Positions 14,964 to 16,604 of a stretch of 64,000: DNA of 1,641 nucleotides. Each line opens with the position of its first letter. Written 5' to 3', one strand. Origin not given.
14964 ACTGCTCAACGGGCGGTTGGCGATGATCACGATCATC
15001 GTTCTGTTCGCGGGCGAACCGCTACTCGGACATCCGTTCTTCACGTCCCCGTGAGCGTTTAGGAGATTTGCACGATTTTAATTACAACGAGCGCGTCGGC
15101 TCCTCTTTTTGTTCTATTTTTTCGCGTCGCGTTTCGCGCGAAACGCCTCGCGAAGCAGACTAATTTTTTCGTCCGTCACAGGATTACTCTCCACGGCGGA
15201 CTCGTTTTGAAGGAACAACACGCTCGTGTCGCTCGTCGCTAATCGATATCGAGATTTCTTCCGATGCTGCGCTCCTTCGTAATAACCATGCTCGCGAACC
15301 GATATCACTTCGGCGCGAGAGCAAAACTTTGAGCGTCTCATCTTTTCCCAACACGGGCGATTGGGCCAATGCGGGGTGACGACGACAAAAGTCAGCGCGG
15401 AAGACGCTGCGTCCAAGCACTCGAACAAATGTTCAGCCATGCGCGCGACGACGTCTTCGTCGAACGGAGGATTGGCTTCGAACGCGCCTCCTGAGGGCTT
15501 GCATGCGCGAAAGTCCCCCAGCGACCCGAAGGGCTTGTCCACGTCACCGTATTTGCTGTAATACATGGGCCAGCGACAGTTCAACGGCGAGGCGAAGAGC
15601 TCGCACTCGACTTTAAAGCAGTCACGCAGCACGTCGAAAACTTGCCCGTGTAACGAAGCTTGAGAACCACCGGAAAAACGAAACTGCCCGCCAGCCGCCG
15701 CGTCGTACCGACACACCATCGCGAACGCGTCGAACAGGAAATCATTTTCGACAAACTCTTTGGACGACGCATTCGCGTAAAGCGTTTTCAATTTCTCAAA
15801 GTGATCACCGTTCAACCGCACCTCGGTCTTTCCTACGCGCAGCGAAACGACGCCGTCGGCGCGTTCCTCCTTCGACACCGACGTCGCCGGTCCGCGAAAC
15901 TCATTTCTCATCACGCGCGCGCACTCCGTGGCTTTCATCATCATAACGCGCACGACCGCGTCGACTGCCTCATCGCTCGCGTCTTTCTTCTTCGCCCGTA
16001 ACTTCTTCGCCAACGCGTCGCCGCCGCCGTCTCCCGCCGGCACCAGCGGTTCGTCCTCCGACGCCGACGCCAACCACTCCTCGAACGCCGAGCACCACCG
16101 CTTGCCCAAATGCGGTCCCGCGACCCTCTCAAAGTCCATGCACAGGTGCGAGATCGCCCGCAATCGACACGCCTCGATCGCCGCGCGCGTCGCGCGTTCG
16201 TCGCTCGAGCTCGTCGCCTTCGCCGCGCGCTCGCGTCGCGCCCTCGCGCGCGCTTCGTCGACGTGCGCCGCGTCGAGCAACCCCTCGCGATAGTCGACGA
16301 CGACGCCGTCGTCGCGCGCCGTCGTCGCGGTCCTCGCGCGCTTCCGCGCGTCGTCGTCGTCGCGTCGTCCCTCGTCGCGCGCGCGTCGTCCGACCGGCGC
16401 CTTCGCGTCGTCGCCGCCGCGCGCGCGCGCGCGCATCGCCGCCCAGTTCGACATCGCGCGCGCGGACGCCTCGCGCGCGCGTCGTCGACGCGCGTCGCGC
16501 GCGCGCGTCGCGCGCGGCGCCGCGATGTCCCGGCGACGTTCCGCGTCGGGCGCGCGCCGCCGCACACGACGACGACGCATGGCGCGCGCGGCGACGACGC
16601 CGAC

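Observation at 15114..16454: PCIF1/CAPAM-like cap-specific m6Am methyltransferase homologue in a green-algal-type genome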

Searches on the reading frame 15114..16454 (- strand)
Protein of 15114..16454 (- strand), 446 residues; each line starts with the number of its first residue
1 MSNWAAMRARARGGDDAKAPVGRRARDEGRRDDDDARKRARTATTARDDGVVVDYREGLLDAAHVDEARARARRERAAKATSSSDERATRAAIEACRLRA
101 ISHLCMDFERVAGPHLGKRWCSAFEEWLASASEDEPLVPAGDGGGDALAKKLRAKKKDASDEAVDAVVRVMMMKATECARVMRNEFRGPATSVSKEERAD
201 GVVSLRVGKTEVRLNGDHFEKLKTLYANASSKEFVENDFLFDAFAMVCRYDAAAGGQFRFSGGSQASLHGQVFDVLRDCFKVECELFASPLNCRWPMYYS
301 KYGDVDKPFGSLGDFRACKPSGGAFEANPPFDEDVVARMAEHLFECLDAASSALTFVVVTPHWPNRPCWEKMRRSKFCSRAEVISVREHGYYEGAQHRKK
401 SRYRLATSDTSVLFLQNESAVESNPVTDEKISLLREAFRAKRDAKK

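Call 3: search_protein_families(library=pfam, proteins=[window:15114-16454:-], max_evalue=1)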
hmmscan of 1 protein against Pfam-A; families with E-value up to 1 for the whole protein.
window:15114-16454:- (446 aa): 3 families
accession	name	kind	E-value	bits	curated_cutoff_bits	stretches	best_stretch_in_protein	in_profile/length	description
PF12237.13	PCIF1_WW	-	1.4e-59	201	31.1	1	221-394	1-176/176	Phosphorylated CTD interacting factor 1 WW domain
PF24233.1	DUF7446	-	0.18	12.1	24.1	1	152-176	25-49/70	Family of unknown function (DUF7446)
PF06908.16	YpsA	-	0.22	12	27.7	1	354-424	69-143/168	YspA SLOG family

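Call 4: search_solved_structures(query=window:15117-16454:-, max_evalue=1, show_alignments=3)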
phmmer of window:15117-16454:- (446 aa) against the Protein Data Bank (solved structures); distinct sequences matched with E-value up to 1: 2.
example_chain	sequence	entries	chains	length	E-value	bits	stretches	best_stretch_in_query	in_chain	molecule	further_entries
6irx_A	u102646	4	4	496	7.7e-36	127.2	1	200-437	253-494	PDX1 C-terminal-inhibiting factor 1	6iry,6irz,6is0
6irv_A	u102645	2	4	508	4.2e-34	121.5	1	190-439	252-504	Phosphorylated CTD-interacting factor 1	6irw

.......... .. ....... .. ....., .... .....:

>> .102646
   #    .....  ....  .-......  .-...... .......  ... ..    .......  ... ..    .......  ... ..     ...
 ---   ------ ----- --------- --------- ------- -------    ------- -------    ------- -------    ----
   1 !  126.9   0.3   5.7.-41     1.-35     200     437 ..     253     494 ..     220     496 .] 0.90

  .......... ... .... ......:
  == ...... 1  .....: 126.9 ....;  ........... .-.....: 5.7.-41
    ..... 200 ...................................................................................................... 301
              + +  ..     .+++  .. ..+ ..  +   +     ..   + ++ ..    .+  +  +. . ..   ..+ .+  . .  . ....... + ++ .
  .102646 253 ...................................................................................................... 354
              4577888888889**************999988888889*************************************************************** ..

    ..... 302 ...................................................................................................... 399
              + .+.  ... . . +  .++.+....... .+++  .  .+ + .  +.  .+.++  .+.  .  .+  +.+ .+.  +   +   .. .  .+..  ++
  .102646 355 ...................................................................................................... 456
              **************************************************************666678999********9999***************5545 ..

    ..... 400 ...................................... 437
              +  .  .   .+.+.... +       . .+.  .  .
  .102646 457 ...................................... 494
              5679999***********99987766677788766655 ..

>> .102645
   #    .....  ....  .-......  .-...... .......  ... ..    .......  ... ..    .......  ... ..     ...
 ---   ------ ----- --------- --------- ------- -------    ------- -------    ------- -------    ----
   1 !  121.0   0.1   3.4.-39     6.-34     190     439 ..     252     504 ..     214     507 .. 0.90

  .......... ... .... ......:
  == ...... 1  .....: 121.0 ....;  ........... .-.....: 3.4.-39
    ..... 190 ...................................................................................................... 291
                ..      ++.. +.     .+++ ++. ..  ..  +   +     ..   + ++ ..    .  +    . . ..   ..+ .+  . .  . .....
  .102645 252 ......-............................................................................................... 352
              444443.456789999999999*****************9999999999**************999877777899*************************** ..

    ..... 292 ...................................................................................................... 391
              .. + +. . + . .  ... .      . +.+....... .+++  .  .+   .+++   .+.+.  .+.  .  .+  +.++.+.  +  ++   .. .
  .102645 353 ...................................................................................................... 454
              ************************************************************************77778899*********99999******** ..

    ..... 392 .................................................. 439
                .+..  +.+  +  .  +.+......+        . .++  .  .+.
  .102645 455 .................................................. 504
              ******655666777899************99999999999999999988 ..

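Call 5: find_homologous_proteins(query=window:15117-16454:-, max_evalue=0.001)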
Query window:15117-16454:- (446 aa): 24 proteins with E <= 0.001 among 8000 candidates.
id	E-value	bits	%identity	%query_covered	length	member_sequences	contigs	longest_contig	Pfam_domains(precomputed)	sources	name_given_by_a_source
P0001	1.1e-294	995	100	100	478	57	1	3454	PF12237.14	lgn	-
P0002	1.6e-269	912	92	100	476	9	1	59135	PF12237.14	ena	-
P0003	3.6e-227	773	99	76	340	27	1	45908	PF12237.14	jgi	-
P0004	7.1e-132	459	54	99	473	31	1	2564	PF12237.14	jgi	-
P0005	2.6e-123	430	56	80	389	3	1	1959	PF12237.14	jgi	jgi:phosphorylated CTD-interacting factor 1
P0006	3.5e-123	430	53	100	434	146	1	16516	PF12237.14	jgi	-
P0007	1.3e-120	421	48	100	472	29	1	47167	PF12237.14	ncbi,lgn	-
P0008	1.2e-119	418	51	100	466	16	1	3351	PF12237.14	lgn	-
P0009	6.4e-115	403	48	93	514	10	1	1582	PF12237.14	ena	-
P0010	2.8e-113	397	50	88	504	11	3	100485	PF12237.14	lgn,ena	-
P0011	1.2e-110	389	43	100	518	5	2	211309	PF12237.14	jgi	-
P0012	2.8e-110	387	45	100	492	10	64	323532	PF12237.14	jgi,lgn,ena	jgi:phosphorylated CTD-interacting factor 1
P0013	5.6e-109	383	66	56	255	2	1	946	PF12237.14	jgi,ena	-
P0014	3.1e-83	298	56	53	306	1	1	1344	PF12237.14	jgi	jgi:hypothetical protein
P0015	1.6e-57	214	50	30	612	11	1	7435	PF12237.14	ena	-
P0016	3.7e-57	212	42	63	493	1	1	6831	PF12237.14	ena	-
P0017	4.1e-41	160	30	80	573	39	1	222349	PF12237.14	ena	-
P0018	2.3e-39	154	31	71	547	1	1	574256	PF12237.14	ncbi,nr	ncbi:phosphorylated CTD interacting factor 1 WW domain-containing protein [Obelidium mucronatum]|nr:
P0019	5.5e-37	146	34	72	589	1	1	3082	PF12237.14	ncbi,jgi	jgi:phosphorylated CTD-interacting factor 1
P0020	1.7e-36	144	43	45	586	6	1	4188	PF12237.14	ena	-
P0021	2.1e-36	144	40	47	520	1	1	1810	PF12237.14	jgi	-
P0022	1.7e-32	131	37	51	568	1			PF12237.14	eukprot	eukprot:TRINITY_DN34664_c0_g1_i1.p1 TRINITY_DN34664_c0_g1~~TRINITY_DN34664_c0_g1_i1.p1 ORF type:comp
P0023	9.3e-21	92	29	72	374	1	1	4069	PF12237.14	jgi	-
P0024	1.8e-14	72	34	45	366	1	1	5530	PF12237.14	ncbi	ncbi:MAG: PCIF1 family methyltransferase [Sulfobacillus sp.]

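Call 10: list_cluster_members(proteins=[P0001, P0002, P0007, P0012, P0010, P0006])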
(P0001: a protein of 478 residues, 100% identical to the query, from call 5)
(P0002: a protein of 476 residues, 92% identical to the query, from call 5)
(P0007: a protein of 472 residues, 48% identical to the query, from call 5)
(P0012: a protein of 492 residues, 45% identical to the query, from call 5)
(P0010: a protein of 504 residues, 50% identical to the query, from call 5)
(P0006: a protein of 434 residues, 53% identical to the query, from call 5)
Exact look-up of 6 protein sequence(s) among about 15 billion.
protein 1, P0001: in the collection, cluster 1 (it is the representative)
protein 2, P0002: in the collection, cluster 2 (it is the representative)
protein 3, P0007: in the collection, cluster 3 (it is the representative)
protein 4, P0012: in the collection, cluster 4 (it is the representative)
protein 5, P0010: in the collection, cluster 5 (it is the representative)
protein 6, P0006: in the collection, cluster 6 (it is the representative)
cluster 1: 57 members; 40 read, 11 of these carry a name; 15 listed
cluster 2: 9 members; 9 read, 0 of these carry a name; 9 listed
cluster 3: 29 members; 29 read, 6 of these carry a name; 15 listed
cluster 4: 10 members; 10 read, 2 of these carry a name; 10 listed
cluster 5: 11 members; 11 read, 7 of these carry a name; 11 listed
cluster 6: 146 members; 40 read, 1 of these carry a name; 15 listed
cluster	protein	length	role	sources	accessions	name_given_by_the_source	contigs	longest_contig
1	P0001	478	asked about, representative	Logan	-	-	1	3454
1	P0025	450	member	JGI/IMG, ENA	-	hypothetical protein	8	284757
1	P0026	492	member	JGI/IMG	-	hypothetical protein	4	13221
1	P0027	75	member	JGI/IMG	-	hypothetical protein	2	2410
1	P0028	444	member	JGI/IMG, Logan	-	hypothetical protein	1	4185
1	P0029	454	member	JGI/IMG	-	hypothetical protein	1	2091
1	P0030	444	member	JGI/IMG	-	hypothetical protein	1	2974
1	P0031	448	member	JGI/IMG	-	hypothetical protein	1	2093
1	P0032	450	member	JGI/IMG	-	hypothetical protein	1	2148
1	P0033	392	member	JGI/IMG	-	hypothetical protein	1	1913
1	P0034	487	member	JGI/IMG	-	hypothetical protein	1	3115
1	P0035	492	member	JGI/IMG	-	hypothetical protein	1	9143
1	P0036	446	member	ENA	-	-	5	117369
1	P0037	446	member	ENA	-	-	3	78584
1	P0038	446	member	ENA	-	-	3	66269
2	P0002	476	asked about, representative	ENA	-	-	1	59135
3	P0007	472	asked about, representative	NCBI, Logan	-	-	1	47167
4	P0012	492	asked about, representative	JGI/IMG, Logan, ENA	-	phosphorylated CTD-interacting factor 1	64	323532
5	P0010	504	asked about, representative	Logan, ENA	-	-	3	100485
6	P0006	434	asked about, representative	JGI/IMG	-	-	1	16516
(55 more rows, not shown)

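Call 16: find_encoding_contigs(protein=window:15117-16454:-, flank=5000, max_places=4)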
Protein window:15117-16454:- (446 aa): no gene with exactly this product is on record in the collection.

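Call 17: find_encoding_contigs(protein=P0007, flank=6000, max_places=3)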
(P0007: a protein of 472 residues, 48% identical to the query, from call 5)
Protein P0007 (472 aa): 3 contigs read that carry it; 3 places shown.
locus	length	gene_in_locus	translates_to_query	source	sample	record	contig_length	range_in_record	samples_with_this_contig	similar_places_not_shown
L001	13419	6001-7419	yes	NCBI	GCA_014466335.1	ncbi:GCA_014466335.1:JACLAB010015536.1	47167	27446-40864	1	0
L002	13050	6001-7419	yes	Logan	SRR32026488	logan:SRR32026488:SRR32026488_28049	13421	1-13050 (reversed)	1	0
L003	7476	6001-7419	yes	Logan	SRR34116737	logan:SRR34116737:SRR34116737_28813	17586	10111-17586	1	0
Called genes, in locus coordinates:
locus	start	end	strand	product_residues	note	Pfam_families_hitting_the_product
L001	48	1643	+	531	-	PF00566:RabGAP-TBC, PF23436:RabGap-TBC_2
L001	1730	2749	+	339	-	PF14226:DIOX_N (faint), PF03171:2OG-FeII_Oxy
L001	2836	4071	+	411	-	PF07992:Pyr_redox_2 (weak), PF00890:FAD_binding_2 (weak), PF01266:DAO, PF13450:NAD_binding_8, PF13738:Pyr_redox_3 (faint)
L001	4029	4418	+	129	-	-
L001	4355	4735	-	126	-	PF00255:GSHPx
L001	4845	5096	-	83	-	-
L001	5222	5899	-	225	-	PF17775:YchJ_M-like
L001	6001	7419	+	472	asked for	PF12237:PCIF1_WW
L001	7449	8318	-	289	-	PF00504:Chloroa_b-bind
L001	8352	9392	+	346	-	-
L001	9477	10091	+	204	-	-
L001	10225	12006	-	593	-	PF01595:CNNM, PF25562:CNBH_CNNM2_C, PF00027:cNMP_binding (weak)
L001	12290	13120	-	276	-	PF20772:TACO1_YebC_N, PF01709:Transcrip_reg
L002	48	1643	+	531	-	PF00566:RabGAP-TBC, PF23436:RabGap-TBC_2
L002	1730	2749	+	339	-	PF14226:DIOX_N (faint), PF03171:2OG-FeII_Oxy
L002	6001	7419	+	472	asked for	PF12237:PCIF1_WW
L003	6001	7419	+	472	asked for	PF12237:PCIF1_WW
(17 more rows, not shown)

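Call 18: find_encoding_contigs(protein=P0012, flank=6000, max_places=3)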
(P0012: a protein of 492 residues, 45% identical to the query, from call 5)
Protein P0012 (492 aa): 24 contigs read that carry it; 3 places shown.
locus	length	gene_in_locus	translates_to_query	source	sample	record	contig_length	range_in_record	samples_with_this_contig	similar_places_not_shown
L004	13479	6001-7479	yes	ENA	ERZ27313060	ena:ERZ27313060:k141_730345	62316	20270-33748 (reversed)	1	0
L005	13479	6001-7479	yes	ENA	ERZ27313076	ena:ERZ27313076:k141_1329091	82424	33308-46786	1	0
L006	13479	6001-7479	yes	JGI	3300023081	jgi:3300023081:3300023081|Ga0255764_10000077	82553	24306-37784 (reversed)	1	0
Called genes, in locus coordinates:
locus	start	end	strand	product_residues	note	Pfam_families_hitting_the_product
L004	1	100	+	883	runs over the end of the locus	PF00176:SNF2-rel_dom, PF04851:ResIII (weak), PF00271:Helicase_C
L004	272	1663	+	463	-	PF00566:RabGAP-TBC, PF23436:RabGap-TBC_2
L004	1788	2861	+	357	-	PF14226:DIOX_N (faint), PF03171:2OG-FeII_Oxy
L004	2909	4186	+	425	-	PF07992:Pyr_redox_2 (faint), PF01266:DAO, PF13450:NAD_binding_8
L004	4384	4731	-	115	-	PF00255:GSHPx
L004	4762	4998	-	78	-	PF00255:GSHPx (weak)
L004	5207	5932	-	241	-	PF17775:YchJ_M-like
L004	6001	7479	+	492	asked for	PF12237:PCIF1_WW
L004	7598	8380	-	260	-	PF00504:Chloroa_b-bind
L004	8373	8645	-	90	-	-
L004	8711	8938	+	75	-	-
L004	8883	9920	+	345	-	-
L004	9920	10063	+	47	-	-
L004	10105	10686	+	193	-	-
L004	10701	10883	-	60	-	-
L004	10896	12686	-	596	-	PF01595:CNNM, PF00571:CBS (faint), PF25562:CNBH_CNNM2_C, PF00027:cNMP_binding (weak)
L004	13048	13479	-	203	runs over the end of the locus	PF20772:TACO1_YebC_N, PF01709:Transcrip_reg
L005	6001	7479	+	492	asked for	PF12237:PCIF1_WW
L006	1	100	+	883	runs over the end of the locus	PF00176:SNF2-rel_dom, PF04851:ResIII (weak), PF00271:Helicase_C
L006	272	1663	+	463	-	PF00566:RabGAP-TBC, PF23436:RabGap-TBC_2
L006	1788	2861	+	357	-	PF14226:DIOX_N (faint), PF03171:2OG-FeII_Oxy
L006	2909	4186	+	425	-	PF07992:Pyr_redox_2 (faint), PF01266:DAO, PF13450:NAD_binding_8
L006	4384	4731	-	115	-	PF00255:GSHPx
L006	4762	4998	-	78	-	PF00255:GSHPx (weak)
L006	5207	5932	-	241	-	PF17775:YchJ_M-like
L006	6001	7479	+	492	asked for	PF12237:PCIF1_WW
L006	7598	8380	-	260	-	PF00504:Chloroa_b-bind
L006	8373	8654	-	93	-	-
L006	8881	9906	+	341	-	-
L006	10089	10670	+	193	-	-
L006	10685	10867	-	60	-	-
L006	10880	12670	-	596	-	PF01595:CNNM, PF00571:CBS (faint), PF25562:CNBH_CNNM2_C, PF00027:cNMP_binding (weak)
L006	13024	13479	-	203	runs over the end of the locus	PF20772:TACO1_YebC_N, PF01709:Transcrip_reg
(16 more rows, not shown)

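Call 30: predict_structure(alignment_id=A1)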
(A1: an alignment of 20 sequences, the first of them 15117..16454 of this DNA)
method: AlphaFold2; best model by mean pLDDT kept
length: 446 residues; sequences in the alignment: 20
mean_pLDDT: 83.5   pTM: 0.82
mean pLDDT of the five models: 83.5, 82.9, 82.1, 81.7, 79.1
residues with pLDDT >= 90: 244; 70-90: 127; 50-70: 32; < 50: 43
segments of 3 or more residues with pLDDT < 50: 1-7, 12-19, 21-48
pLDDT, mean of each block of 10 residues (from residue 1): 44 41 36 38 45 85 74 66 83 95 94 90 88 81 90 80 94 95 87 93 95 94 91 88 96 79 74 94 93 91 91 92 94 89 98 97 90 97 92 79 85 98 96 93 67
secondary structure, 60 per line:
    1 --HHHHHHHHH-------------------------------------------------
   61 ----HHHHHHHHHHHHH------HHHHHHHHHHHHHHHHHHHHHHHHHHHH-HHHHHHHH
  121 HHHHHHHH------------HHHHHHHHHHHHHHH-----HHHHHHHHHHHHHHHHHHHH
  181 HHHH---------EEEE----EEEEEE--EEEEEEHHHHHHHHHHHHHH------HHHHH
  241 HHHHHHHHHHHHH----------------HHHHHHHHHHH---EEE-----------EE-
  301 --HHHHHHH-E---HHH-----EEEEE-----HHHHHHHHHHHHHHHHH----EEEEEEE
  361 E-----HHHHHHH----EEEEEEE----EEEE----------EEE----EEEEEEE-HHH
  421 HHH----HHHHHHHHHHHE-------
elements in order: H3-11 H65-77 H84-111 H113-128 H141-155 H161-184 E194-197 E202-207 E210-215 H216-229 H236-253 H270-280 E284-286 H303-309 E323-327 H333-349 E354-361 H367-373 E378-384 E389-392 E403-405 E410-416 H418-423 H428-438

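Call 31: search_protein_representatives(protein=window:15117-16454:-)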
Query: 446 residues. Proteins with E-value up to 0.001 (for the whole library): 2556; up to 1e-10: 1361; up to 1e-30: 245. The best 150 are listed.
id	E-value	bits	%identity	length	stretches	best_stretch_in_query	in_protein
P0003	1.1e-227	772.5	100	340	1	106-446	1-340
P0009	2.0e-115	402.7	50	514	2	26-446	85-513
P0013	1.8e-109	383.1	66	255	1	197-446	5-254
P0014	9.8e-84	298.3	56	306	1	196-446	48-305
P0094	6.0e-81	289.1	43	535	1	86-443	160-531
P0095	3.8e-73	263.4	42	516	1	71-443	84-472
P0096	2.4e-72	260.8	44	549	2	205-445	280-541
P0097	6.3e-65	236.3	40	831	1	74-439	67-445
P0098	6.9e-64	232.9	44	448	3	237-443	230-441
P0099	2.9e-63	230.8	46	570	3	238-442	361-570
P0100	2.9e-63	230.8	41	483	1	91-438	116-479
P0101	3.2e-62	227.4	47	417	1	131-401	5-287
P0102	7.2e-61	222.9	73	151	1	106-256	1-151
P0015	5.2e-58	213.5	45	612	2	307-442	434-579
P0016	1.2e-57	212.3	46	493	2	202-377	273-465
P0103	1.3e-57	212.2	37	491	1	92-440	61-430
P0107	1.3e-53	199.0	39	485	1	83-442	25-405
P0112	8.5e-50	186.4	36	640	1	78-444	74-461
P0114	1.8e-49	185.4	35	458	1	88-442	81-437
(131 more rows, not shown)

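Call 33: fold_search(model_id=the predicted structure, library=pdb)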
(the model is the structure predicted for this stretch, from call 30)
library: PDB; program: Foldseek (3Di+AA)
matches with E <= 10: 725; with E <= 0.001: 6
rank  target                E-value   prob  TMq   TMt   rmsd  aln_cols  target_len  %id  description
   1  6irv_A                8.5e-23  1.00  0.61  0.56   6.9       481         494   21  Crystal structure of the human cap-specific adenosine methyltransferase (released 2018-12-05)
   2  6irw_B                1.7e-22  1.00  0.64  0.58   6.0       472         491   22  Crystal structure of the human cap-specific adenosine methyltransferase bound to SAH (released 2018-12-05)
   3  6irx                  1.2e-21  1.00  0.63  0.58   6.4       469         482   21  Crystal structure of the zebrafish cap-specific adenosine methyltransferase (released 2018-12-05)
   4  6iry                  2.6e-20  1.00  0.54  0.51  13.7       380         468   23  Crystal structure of the zebrafish cap-specific adenosine methyltransferase bound to SAH (released 2018-12-05)
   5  6irz                  3.1e-20  1.00  0.58  0.56   7.1       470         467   21  Crystal structure of the zebrafish cap-specific adenosine methyltransferase bound to SAH and m7G-capped RNA (released 2018-12-05)
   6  6is0_A                1.0e-19  1.00  0.60  0.57   6.5       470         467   21  Crystal structure of the zebrafish cap-specific adenosine methyltransferase bound to SAH and m7G-capped RNA (released 2018-12-05)
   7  8j3i                  1.4e-02  0.44  0.20  0.25  21.2       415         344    9  Crystal structure of (S)-scoulerine 9-O-methyltransferase from Coptis chinensis (released 2024-10-23)
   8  1o54                  1.6e-02  0.89  0.23  0.35  11.7       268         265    9  Crystal structure of SAM-dependent O-methyltransferase (TM0748) from Thermotoga maritima at 1.65 A resolution (released 2003-08-19)
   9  2pjd                  2.6e-02  0.54  0.19  0.24  14.7       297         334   11  Crystal structure of 16S rRNA methyltransferase RsmC (released 2007-07-03)
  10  1sqg                  2.6e-02  0.30  0.20  0.21  16.6       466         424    9  The crystal structure of the E. coli Fmu apoenzyme at 1.65 A resolution (released 2004-05-18)
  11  7ell_K                2.9e-02  0.35  0.16  0.07  17.8       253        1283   14  In situ structure of capping enzyme lambda2, penetration protein mu1 of mammalian reovirus capsid asymmetric unit. (released 2021-10-20)
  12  1fp1                  3.6e-02  0.30  0.18  0.22  20.4       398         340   12  CRYSTAL STRUCTURE ANALYSIS OF CHALCONE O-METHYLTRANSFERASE (released 2001-03-07)
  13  2f8l                  3.6e-02  0.23  0.17  0.21  18.4       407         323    8  Crystal structure of a putative class i s-adenosylmethionine-dependent methyltransferase (lmo1582) from listeria monocyt (released 2006-01-17)
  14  3p9i_B                4.7e-02  0.25  0.18  0.22  21.5       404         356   11  Crystal structure of perennial ryegrass LpOMT1 complexed with S-adenosyl-L-homocysteine and sinapaldehyde (released 2011-01-12)
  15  3p9i_A                5.0e-02  0.28  0.18  0.22  21.1       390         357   12  Crystal structure of perennial ryegrass LpOMT1 complexed with S-adenosyl-L-homocysteine and sinapaldehyde (released 2011-01-12)
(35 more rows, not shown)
